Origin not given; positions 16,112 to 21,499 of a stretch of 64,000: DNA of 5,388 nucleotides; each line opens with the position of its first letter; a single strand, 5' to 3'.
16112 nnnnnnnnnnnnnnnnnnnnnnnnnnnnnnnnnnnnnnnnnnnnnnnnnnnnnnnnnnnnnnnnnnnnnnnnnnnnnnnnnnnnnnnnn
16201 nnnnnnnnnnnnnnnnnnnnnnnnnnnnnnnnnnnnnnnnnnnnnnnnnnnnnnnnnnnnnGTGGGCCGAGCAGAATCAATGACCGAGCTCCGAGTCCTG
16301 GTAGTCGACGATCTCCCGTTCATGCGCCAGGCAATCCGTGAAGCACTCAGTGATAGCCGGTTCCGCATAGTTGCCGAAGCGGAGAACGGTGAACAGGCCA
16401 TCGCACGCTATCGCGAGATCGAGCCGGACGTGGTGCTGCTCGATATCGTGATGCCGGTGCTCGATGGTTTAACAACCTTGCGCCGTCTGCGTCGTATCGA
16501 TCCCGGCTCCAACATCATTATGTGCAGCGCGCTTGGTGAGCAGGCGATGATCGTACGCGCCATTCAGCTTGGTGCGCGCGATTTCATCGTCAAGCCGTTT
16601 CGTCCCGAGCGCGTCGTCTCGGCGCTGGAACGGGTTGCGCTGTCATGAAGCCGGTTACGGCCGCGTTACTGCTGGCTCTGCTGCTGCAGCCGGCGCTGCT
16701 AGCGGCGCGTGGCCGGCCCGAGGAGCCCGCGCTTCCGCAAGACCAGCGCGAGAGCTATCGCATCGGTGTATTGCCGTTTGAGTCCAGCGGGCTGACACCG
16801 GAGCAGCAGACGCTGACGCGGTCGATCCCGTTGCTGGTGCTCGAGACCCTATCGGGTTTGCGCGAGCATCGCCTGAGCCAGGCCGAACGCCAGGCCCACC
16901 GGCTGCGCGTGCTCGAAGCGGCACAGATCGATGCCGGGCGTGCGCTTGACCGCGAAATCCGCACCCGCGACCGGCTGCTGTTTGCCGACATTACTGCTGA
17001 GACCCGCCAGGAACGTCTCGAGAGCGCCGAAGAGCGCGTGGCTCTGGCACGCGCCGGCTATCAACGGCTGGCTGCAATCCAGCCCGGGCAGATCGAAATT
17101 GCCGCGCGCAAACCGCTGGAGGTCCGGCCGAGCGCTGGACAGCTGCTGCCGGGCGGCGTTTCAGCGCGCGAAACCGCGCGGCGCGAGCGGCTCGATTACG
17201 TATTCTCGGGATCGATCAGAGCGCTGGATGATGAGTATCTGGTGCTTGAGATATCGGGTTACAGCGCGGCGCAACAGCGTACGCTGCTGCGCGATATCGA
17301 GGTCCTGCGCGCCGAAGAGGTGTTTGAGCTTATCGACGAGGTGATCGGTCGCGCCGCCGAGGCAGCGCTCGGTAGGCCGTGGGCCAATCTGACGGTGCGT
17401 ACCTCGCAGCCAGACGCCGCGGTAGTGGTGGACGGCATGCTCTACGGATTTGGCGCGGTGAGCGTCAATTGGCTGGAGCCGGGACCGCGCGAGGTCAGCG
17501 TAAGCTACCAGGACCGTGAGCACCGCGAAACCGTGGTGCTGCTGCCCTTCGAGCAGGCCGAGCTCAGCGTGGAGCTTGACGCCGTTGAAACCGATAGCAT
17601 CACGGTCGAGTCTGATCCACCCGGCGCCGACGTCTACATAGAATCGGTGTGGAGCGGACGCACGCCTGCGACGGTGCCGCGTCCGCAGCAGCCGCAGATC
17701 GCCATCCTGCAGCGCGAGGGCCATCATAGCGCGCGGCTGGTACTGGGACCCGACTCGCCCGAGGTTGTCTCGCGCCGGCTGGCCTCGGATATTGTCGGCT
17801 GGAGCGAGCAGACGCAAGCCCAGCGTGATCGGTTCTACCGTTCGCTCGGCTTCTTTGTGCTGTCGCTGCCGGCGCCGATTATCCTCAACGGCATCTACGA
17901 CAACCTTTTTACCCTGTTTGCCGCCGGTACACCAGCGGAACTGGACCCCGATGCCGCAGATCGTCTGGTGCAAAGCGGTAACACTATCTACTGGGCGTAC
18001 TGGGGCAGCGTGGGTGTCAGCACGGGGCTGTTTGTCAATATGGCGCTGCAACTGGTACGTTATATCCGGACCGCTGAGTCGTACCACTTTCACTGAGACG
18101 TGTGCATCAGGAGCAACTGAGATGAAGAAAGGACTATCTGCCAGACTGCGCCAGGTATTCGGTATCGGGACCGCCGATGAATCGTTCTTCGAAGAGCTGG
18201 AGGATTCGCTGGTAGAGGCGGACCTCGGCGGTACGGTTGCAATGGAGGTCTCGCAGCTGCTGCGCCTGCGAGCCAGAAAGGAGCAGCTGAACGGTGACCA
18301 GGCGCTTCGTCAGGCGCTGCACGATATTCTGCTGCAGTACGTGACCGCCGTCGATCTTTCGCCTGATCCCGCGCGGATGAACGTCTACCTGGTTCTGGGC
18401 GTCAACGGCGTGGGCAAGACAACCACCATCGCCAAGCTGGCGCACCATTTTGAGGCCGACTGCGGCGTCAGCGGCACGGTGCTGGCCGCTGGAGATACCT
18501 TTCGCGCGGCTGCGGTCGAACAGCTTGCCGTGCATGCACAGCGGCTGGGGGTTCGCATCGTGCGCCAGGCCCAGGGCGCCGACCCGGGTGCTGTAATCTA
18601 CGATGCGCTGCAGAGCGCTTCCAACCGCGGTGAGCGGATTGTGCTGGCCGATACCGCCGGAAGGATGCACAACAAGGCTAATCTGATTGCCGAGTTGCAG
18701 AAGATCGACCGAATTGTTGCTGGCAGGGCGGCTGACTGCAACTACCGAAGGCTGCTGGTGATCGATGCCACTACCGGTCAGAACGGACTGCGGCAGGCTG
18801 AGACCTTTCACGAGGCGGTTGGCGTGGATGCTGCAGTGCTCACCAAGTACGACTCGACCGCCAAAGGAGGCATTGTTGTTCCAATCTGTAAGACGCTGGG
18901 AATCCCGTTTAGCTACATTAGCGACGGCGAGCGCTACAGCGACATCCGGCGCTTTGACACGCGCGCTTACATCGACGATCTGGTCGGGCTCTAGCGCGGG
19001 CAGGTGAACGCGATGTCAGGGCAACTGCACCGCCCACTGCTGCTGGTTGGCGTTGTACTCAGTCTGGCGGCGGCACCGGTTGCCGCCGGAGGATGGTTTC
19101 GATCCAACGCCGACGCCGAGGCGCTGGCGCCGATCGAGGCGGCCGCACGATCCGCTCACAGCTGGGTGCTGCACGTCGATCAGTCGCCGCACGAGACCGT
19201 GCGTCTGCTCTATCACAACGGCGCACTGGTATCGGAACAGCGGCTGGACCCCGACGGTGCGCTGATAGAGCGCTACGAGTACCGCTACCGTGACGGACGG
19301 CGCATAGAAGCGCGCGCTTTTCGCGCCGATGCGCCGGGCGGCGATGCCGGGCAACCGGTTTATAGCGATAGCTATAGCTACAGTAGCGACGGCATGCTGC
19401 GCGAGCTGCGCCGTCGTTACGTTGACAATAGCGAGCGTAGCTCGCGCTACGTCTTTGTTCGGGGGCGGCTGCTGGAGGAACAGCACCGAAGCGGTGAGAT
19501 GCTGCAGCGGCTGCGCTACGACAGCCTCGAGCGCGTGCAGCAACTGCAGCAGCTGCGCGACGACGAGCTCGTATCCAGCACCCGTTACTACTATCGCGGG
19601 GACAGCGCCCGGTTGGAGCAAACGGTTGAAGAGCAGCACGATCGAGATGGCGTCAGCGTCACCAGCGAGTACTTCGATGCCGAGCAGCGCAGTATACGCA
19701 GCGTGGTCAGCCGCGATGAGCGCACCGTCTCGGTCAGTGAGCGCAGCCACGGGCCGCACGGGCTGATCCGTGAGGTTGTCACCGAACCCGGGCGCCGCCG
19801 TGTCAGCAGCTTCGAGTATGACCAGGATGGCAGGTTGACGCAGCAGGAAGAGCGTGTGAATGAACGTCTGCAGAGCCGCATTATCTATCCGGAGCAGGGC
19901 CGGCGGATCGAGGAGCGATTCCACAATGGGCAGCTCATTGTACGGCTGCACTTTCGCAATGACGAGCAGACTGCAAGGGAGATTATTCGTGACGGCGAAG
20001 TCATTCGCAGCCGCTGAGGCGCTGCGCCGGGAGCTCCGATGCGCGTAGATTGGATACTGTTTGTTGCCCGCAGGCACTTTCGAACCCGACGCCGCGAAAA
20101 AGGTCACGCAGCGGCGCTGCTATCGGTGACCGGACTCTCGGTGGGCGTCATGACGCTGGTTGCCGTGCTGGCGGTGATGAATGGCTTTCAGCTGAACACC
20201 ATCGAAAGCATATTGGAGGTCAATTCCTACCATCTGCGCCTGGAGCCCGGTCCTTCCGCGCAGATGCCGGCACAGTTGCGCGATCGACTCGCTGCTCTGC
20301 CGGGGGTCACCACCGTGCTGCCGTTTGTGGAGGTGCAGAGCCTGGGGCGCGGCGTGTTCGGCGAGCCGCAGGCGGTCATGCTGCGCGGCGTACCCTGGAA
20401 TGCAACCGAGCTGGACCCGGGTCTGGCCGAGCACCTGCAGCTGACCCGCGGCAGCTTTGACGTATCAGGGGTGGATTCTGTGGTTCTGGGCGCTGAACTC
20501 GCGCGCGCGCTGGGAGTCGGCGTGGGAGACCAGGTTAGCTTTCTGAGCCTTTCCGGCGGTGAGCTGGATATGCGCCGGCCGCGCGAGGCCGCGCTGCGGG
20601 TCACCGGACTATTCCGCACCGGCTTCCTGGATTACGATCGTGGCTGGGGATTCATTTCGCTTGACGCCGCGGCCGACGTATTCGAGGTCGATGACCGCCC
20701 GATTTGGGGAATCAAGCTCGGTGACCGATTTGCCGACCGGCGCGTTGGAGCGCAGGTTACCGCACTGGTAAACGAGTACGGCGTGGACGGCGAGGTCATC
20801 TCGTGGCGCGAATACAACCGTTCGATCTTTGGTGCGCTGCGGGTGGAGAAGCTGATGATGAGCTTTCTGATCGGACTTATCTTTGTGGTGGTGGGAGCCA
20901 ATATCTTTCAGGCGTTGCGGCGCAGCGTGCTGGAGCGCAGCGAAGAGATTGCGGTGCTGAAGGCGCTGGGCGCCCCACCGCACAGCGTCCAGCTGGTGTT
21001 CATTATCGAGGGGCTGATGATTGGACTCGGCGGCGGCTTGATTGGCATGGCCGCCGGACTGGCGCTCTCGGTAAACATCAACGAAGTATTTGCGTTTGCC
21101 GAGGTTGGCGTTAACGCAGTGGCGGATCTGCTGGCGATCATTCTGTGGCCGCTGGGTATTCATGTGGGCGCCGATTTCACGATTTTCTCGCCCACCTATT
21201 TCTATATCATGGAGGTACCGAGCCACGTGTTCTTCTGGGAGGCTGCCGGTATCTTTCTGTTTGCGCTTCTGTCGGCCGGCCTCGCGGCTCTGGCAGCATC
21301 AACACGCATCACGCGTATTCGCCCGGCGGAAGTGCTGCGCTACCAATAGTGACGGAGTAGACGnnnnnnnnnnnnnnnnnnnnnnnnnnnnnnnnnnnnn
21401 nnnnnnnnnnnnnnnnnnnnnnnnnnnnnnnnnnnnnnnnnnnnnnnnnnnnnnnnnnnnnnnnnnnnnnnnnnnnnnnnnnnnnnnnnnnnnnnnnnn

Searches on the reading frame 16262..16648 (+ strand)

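Call 43: search_protein_families(library=pfam, proteins=[window:16262-16648:+], max_evalue=0.00001)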
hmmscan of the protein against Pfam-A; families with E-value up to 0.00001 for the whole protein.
window:16262-16648:+ (128 aa): 1 family
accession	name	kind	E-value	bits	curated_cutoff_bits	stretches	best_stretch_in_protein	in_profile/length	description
PF00072.30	Response_reg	-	1.6e-32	112.4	30.2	1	12-122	1-110/111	Response regulator receiver domain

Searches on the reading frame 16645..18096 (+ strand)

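Call 3: search_protein_families(library=pfam, proteins=[window:16645-18096:+], max_evalue=0.01)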
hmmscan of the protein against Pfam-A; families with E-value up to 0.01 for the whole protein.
window:16645-18096:+ (483 aa): 1 family
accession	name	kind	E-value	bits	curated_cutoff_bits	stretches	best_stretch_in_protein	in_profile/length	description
PF08308.17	PEGA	-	6.7e-14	52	20.8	2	246-290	1-45/71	PEGA domain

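Call 4: search_protein_families(library=ncbifam, proteins=[window:16645-18096:+], max_evalue=0.01)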
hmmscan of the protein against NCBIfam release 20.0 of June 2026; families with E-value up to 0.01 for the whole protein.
window:16645-18096:+ (483 aa): 0 families

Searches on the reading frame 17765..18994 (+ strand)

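Call 43: search_protein_families(library=pfam, proteins=[window:17765-18994:+], max_evalue=0.00001)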
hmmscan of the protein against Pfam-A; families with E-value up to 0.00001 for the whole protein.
window:17765-18994:+ (409 aa): 2 families
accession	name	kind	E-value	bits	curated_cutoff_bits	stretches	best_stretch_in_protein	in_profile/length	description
PF00448.28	SRP54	-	2.4e-63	213.8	22.7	1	206-407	2-195/196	SRP54-type protein, GTPase domain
PF02881.24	SRP54_N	-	1e-09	38.9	22.4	1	124-189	1-75/75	SRP54-type protein, helical bundle domain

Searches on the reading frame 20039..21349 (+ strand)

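Call 43: search_protein_families(library=pfam, proteins=[window:20039-21349:+], max_evalue=0.00001)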
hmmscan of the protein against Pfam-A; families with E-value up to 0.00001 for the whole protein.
window:20039-21349:+ (436 aa): 2 families
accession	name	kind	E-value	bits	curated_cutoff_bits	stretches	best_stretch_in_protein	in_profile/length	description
PF12704.14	MacB_PCD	-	9.5e-14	52.6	27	1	27-198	2-165/207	MacB-like periplasmic core domain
PF02687.27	FtsX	-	1.4e-12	48.2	25.5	1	276-428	2-119/120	FtsX-like permease C-terminal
